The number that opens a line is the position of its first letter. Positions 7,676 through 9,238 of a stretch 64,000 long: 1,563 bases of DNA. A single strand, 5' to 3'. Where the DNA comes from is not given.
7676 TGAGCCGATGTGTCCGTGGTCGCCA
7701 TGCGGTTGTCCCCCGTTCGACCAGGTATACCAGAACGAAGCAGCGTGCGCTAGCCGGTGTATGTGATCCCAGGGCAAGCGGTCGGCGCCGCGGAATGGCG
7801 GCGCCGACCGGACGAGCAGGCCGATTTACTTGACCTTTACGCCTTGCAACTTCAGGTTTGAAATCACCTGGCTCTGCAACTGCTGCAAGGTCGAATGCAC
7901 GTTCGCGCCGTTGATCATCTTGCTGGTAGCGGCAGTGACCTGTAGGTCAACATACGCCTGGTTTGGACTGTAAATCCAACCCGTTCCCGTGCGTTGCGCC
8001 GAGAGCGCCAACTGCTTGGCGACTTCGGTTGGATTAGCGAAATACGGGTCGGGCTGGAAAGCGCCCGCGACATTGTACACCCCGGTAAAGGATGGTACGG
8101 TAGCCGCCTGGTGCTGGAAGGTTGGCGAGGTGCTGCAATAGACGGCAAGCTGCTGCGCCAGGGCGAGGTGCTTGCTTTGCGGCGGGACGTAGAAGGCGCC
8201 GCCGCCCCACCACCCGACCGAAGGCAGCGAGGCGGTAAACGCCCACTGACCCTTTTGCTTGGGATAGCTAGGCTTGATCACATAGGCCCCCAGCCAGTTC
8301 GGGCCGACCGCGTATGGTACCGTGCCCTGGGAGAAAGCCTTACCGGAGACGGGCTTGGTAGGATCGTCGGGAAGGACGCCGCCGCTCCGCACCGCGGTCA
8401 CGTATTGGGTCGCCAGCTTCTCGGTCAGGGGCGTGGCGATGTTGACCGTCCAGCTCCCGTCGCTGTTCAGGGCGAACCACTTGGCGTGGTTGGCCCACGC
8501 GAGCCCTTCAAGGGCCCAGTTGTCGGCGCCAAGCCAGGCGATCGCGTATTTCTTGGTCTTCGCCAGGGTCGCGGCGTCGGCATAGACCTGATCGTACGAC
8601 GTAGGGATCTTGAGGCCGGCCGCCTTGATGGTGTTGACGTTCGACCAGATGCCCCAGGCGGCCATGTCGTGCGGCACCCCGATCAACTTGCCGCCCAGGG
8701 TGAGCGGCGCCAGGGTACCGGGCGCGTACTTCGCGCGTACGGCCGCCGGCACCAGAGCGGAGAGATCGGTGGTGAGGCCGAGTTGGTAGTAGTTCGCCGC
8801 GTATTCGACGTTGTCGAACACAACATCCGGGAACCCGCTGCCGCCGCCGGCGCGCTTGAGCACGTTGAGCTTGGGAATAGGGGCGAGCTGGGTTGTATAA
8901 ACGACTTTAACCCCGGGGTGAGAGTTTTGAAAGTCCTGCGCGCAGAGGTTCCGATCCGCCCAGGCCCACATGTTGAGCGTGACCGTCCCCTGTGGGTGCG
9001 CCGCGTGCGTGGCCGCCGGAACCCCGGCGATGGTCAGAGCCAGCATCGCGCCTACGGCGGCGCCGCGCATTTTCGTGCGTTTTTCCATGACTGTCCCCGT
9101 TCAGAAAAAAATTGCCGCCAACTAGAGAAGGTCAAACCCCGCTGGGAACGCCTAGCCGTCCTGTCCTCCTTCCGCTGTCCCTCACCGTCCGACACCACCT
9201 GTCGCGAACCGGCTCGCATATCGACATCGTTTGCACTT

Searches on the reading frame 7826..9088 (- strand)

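Call 32: search_protein_families(library=pfam, proteins=[window:7826-9088:-], max_evalue=0.001)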
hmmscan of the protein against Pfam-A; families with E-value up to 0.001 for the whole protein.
window:7826-9088:- (420 aa): 1 family
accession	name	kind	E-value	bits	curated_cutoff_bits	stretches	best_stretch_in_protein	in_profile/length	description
PF01547.30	SBP_bac_1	-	1.7e-19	71.4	26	1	49-318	14-300/307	Bacterial extracellular solute-binding protein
